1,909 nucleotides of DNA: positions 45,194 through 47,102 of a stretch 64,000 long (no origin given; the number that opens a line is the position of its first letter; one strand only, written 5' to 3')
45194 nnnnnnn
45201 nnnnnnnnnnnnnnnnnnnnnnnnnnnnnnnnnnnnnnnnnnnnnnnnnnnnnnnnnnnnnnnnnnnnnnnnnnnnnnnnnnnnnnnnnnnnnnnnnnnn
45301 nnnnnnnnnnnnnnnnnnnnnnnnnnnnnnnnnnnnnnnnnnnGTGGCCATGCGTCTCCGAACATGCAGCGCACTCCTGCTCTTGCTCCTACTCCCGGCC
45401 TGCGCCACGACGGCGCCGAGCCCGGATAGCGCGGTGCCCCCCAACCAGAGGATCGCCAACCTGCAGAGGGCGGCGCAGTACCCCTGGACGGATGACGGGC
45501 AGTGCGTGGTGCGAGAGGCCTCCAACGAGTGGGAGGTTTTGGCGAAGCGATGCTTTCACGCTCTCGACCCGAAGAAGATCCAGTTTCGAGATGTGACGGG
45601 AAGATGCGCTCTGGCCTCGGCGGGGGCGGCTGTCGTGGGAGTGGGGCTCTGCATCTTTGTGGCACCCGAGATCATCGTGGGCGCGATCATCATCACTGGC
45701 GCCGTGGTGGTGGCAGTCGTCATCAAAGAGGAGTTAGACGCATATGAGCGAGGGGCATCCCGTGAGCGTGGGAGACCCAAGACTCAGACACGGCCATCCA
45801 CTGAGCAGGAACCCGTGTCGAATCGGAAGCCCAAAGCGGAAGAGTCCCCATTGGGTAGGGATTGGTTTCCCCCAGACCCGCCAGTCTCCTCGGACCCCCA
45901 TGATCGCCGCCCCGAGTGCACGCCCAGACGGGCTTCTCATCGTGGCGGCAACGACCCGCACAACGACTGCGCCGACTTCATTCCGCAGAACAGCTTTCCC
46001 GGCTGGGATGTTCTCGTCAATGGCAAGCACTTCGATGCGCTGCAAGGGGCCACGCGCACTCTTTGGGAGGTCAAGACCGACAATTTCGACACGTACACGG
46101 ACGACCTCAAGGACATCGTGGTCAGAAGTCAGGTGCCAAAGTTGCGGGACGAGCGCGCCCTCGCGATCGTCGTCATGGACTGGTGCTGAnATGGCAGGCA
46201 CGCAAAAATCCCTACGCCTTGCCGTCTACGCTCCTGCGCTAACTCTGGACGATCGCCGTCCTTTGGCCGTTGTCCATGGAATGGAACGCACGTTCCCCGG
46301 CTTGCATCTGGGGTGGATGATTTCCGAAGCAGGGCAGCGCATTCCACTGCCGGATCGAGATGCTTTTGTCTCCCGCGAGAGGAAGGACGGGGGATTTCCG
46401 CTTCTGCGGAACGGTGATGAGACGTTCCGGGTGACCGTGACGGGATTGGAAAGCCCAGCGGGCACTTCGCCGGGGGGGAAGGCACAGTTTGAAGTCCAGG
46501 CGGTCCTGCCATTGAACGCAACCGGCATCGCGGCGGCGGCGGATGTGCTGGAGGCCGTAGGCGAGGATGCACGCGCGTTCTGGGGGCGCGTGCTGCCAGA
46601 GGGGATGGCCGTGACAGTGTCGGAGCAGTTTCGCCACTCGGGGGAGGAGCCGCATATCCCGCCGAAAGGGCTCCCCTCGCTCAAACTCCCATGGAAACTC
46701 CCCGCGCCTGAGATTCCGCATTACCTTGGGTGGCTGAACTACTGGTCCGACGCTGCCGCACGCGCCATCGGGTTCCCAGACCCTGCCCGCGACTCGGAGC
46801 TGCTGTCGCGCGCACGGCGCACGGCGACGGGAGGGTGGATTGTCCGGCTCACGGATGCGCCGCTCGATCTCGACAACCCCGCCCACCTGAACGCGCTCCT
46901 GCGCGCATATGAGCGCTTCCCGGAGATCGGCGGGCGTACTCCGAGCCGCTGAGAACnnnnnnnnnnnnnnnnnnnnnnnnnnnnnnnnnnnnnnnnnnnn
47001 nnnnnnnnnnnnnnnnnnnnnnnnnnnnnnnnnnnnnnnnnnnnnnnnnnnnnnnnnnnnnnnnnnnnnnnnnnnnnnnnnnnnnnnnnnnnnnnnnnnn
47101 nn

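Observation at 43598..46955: Low-GC island encoding a secreted JAB-like protein, two lipoproteins (one with a PD-(D/E)xK nuclease-like C-terminus) and an immunity-like gene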

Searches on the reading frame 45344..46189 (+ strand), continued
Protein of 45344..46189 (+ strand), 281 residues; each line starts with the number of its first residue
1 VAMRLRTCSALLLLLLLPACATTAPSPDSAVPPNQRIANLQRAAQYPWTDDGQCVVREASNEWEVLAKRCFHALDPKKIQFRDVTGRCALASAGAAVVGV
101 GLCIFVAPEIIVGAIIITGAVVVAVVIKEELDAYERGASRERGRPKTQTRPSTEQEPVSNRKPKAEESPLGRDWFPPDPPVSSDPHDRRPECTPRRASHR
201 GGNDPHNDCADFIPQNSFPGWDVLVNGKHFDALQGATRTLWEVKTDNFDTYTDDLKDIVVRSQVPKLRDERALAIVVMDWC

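Call 56: fold_search(model_id=the predicted structure, library=pdb)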
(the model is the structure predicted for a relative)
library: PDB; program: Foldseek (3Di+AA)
matches with E <= 10: 334; with E <= 0.001: 0
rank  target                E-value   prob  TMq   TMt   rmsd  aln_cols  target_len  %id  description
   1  9oz0_B                4.8e-03  0.99  0.27  0.44   6.4       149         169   14  Crystal structure of T6SS effector-immunity complex PA3907-PA3908 from Pseudomonas aeruginosa (released 2025-06-18)
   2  7dym_A                9.1e-03  0.99  0.28  0.46   5.9       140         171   18  Pseudomonas aeruginosa TseT-TsiT complex (released 2021-08-25)
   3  2okf_A                1.6e-01  0.63  0.21  0.42   4.9       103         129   14  CRYSTAL STRUCTURE OF A FDXN ELEMENT EXCISION CONTROLLING FACTOR PROTEIN (AVA_3312) FROM ANABAENA VARIABILIS AT 1.60 A  (released 2007-01-30)
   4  2inb                  2.3e-01  0.75  0.25  0.53   4.3       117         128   10  Crystal structure of an XisH family protein (ZP_00107633.1) from Nostoc punctiforme PCC 73102 at 1.60 A resolution (released 2006-10-24)
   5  9qhg_G                4.6e-01  0.51  0.15  0.19   3.1        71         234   13  NorQD complex state 4 from Jhaorihella thermophila (released 2026-03-25)
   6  9ibq_A                4.9e-01  0.25  0.20  0.22   9.5       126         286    9  Structure of BstEII with DNA substrate (released 2026-03-04)
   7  5nh4_A                7.2e-01  0.47  0.19  0.14   4.0        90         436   16  Crystal structure of xylose isomerase from Piromyces E2 in complex with one Mg2+ ions and glycerol (released 2017-11-01)
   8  6t8f_A                7.2e-01  0.44  0.19  0.14   4.0        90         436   16  Crystal structure of mutant xylose isomerase (V270A/A273G) from Piromyces E2 grown in yeast, in complex with xylose (released 2020-01-29)
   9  5mv0_D                7.2e-01  0.33  0.15  0.23   3.4        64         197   17  Structure of an N-terminal domain of a reptarenavirus L protein (released 2017-05-17)
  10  5t2t_B                7.7e-01  0.25  0.15  0.22   5.8        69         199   17  Crystal structure of Lymphocytic choriomeningitis mammarenavirus endonuclease bound to compound L742001 (released 2017-09-13)
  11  4xkm_A                8.7e-01  0.25  0.18  0.13   5.1        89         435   19  Crystal structure of Xylose Isomerase from an human intestinal tract microbe Bacteroides thetaiotaomicron (released 2015-12-23)
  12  5t2t_A                1.1e+00  0.20  0.15  0.23   5.7        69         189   17  Crystal structure of Lymphocytic choriomeningitis mammarenavirus endonuclease bound to compound L742001 (released 2017-09-13)
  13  5him                  1.1e+00  0.12  0.09  0.11   3.7        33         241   21  Crystal structure of glycine sarcosine N-methyltransferase from Methanohalophilus portucalensis in complex with S-adenos (released 2016-11-23)
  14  2awn_D                1.1e+00  0.09  0.14  0.14   8.4        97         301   12  Crystal structure of the ADP-Mg-bound E. Coli MALK (Crystallized with ATP-Mg) (released 2005-12-13)
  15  5lts_B                1.1e+00  0.20  0.15  0.23  12.3        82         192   12  Crystal structure of Lymphocytic choriomeningitis mammarenavirus endonuclease Mutant D118A (released 2017-09-13)
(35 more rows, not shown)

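Call 62: search_solved_structures(query=A3, max_evalue=10, show_alignments=2)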
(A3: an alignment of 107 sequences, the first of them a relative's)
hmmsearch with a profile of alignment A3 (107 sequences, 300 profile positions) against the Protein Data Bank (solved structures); distinct sequences matched with E-value up to 10: 10.
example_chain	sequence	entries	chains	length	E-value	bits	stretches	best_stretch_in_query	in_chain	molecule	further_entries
7azw_A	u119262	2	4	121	0.37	13.5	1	253-298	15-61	Zinc finger and BTB domain-containing protein 17 isoform X1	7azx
3m52_A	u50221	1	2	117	0.38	13.4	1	253-298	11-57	Zinc finger and BTB domain-containing protein 17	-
7t58_A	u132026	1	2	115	0.38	13.4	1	253-298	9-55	Zinc finger and BTB domain-containing protein 17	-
2q81_A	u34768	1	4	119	0.39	13.4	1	253-298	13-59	Miz-1 protein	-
7uhf_A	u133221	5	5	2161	0.84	12.3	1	86-164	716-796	Voltage-dependent L-type calcium channel subunit alpha-1D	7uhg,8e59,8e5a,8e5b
4u2m_A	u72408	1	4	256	1.1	11.9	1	253-298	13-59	Zinc finger and BTB domain-containing protein 17,B-cell lymphoma 6 protein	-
4u2n_A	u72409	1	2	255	1.1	11.9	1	253-298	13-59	Zinc finger and BTB domain-containing protein 17,Nucleus accumbens-associated protein 1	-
4k9q_A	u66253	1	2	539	1.3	11.7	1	203-245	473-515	Benzoylformate Decarboxylase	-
4hsc_X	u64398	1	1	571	1.8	11.2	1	114-218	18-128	Streptolysin O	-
7k58_O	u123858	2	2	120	2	11.1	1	211-249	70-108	Dynein light chain 2A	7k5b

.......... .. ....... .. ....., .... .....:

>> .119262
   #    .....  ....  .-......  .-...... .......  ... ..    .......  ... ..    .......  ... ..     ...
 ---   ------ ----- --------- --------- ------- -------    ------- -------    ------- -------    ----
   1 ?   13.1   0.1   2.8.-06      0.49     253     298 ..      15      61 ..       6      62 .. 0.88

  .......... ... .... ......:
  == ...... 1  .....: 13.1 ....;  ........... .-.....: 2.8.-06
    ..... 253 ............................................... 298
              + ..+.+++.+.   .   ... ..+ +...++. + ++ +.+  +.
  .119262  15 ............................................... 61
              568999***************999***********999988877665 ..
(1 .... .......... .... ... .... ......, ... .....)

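Call 66: search_protein_families(library=pfam, alignment_id=A3, max_evalue=10)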
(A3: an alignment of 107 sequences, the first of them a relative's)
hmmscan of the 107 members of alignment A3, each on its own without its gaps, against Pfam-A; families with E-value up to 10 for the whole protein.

A. member 1, P0003 (307 aa): 4 families
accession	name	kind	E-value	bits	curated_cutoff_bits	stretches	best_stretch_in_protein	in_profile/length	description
PF19829.4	DUF6310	-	1.2e-57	193.9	27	1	182-307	3-126/126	Family of unknown function (DUF6310)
PF25587.1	Rv2743c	-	0.022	14.9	27.7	1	70-133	21-84/237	Rv2743c family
PF23933.1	DUF7269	-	0.025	15.1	29.1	1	89-145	1-63/162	Family of unknown function (DUF7269)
PF20101.4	DUF6491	-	0.12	12.8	27.5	1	6-60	8-72/138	Family of unknown function (DUF6491)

B. families by the number of members that match (of 107 scanned): 39 families (the first 25 are shown)
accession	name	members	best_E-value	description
PF19829.4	DUF6310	107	1.5e-62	Family of unknown function (DUF6310)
PF20101.4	DUF6491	51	0.00047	Family of unknown function (DUF6491)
PF23933.1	DUF7269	43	0.0031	Family of unknown function (DUF7269)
PF25587.1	Rv2743c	32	9.6e-05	Rv2743c family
PF19948.4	DUF6410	25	0.0031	Family of unknown function (DUF6410)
PF20087.4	DUF6479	17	0.0087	Family of unknown function (DUF6479)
PF24368.1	DUF7524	9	0.19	Family of unknown function (DUF7524)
PF19744.4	DUF6232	6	0.02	Family of unknown function (DUF6232)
PF09679.15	TraQ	5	0.024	Type-F conjugative transfer system pilin chaperone (TraQ)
PF11169.13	DUF2956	5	0.03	Protein of unknown function (DUF2956)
PF11239.13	DUF3040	5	0.27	Protein of unknown function (DUF3040)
PF23368.1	DUF7092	4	0.04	Domain of unknown function (DUF7092)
PF15621.11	PROL5-SMR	3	0.027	Proline-rich submaxillary gland androgen-regulated family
PF05887.16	Trypan_PARP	3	0.062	Procyclic acidic repetitive protein (PARP)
PF01534.23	Frizzled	2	0.11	Frizzled/Smoothened family membrane region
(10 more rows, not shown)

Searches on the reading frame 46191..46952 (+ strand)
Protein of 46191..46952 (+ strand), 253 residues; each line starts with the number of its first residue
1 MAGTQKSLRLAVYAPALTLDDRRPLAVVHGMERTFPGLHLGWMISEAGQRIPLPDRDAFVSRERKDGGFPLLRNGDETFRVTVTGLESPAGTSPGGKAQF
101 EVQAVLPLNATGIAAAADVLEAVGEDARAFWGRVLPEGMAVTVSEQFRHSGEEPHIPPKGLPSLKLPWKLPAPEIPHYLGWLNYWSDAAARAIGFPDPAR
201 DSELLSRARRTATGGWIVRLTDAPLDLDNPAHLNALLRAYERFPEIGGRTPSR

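Call 3: search_protein_families(library=pfam, proteins=[window:46191-46952:+], max_evalue=1)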
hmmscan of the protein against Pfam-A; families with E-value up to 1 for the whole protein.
window:46191-46952:+ (253 aa): 1 family
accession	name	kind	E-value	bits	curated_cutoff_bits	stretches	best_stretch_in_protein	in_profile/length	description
PF19378.4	DUF5953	-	2.5e-117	391.1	25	1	20-250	2-232/233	Family of unknown function (DUF5953)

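Call 4: search_protein_families(library=ncbifam, proteins=[window:46191-46952:+], max_evalue=1)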
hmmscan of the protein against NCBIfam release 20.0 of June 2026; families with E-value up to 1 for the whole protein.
window:46191-46952:+ (253 aa): 0 families

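Call 8: search_protein_families(library=padloc, proteins=[window:46191-46952:+], max_evalue=1)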
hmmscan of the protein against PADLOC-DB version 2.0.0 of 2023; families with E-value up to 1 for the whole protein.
window:46191-46952:+ (253 aa): 0 families

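Call 14: find_encoding_contigs(protein=window:46191-46952:+, flank=10000, max_places=6)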
Protein window:46191-46952:+ (253 aa): no gene with exactly this product is on record in the collection.

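Call 42: find_related_loci(query=window:46191-46952:+, collection=metagenome_contigs, flank=6000)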
Query window:46191-46952:+ (253 aa) in metagenome_contigs; peptide patterns used: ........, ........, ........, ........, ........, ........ (x = any residue, [..] = any of these).
281 stretches matched a pattern; 129 encode a relative of the query (tblastn E <= 1e-3); the best 80 are kept; 80 distinct loci.
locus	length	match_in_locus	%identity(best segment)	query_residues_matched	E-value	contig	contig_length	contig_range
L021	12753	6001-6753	76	1-249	7e-121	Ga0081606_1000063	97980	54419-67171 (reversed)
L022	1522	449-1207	70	1-252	1e-121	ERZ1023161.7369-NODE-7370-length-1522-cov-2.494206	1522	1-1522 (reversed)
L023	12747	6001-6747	68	1-249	8e-108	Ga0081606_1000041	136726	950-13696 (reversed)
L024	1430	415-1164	67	2-250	2e-114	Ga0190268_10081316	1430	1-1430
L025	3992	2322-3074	67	1-249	4e-107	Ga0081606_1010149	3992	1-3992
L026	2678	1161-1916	65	1-253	2e-108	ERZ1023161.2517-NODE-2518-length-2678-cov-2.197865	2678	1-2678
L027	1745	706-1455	66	1-250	8e-111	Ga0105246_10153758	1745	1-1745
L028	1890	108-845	65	5-250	1e-109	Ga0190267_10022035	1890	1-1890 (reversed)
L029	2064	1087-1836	68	1-250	3e-107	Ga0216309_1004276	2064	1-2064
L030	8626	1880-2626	63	5-253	4e-102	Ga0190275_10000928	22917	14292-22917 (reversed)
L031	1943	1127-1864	63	5-250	1e-106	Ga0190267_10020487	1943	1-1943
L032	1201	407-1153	63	1-249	3e-109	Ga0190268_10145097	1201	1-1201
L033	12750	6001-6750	64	1-249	4e-100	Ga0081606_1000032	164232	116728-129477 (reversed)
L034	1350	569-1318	64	1-250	5e-108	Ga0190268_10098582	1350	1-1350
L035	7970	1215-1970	63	2-253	1e-99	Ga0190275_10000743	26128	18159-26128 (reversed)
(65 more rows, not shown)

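Call 61: search_solved_structures(query=A5, max_evalue=10, show_alignments=2)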
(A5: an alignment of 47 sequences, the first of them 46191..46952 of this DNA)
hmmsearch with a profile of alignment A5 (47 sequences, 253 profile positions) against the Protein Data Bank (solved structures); distinct sequences matched with E-value up to 10: 3.
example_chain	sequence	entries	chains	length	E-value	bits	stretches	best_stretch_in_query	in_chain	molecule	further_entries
7pij_N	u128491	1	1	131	0.051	16.5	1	64-142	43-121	DMTNb16_4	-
7phq_N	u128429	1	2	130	0.053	16.4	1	64-142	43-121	DMT-Nb16_4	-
4rho_A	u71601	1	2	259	0.42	13.5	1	209-238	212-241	Uncharacterized protein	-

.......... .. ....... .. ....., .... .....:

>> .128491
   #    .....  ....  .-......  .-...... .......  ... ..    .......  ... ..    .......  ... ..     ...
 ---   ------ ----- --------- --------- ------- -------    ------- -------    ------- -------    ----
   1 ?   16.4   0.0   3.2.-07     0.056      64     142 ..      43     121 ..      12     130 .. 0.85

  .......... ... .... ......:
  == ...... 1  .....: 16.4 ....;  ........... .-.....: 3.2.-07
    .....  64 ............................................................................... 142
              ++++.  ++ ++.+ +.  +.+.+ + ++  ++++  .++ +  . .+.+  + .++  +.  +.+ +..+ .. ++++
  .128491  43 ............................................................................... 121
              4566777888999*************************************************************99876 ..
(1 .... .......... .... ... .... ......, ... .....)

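Call 65: search_protein_families(library=pfam, alignment_id=A5, max_evalue=10)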
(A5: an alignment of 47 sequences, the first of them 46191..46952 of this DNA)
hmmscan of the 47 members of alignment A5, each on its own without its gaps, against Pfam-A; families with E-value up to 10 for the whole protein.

A. member 1, window:46191-46952:+ (253 aa): 1 family
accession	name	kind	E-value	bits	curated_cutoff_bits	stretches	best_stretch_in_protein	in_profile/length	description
PF19378.4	DUF5953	-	2.5e-117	391.1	25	1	20-250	2-232/233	Family of unknown function (DUF5953)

B. families by the number of members that match (of 47 scanned): 6 families
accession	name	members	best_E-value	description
PF19378.4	DUF5953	47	4.3e-127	Family of unknown function (DUF5953)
PF14549.12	P22_Cro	1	0.011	DNA-binding transcriptional regulator Cro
PF25216.1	Volactin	1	0.047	Volactin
PF12525.13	DUF3726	1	0.11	Protein of unknown function (DUF3726)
PF00288.32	GHMP_kinases_N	1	0.16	GHMP kinases N terminal domain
PF12584.13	TRAPPC10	1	0.29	Trafficking protein particle complex subunit 10, TRAPPC10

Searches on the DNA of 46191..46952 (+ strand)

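Call 71: search_rna_families(sources=[L054, L075, L058, L088], threshold=evalue, max_evalue=0.5, show_alignments=3)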
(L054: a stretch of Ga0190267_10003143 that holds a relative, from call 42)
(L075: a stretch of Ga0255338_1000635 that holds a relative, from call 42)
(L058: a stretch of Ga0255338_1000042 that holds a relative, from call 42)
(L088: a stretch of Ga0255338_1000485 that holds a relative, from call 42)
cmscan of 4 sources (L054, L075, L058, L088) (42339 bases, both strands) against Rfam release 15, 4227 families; matches with E-value up to 0.5: 2.
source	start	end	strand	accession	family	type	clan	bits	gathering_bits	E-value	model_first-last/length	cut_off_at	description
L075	1000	1053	+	RF00023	tmRNA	Gene;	CL00001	24.3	47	4.8e-06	1-374/374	no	transfer-messenger RNA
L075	4521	4598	+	RF00023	tmRNA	Gene;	CL00001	20.1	47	0.00028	1-374/374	no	transfer-messenger RNA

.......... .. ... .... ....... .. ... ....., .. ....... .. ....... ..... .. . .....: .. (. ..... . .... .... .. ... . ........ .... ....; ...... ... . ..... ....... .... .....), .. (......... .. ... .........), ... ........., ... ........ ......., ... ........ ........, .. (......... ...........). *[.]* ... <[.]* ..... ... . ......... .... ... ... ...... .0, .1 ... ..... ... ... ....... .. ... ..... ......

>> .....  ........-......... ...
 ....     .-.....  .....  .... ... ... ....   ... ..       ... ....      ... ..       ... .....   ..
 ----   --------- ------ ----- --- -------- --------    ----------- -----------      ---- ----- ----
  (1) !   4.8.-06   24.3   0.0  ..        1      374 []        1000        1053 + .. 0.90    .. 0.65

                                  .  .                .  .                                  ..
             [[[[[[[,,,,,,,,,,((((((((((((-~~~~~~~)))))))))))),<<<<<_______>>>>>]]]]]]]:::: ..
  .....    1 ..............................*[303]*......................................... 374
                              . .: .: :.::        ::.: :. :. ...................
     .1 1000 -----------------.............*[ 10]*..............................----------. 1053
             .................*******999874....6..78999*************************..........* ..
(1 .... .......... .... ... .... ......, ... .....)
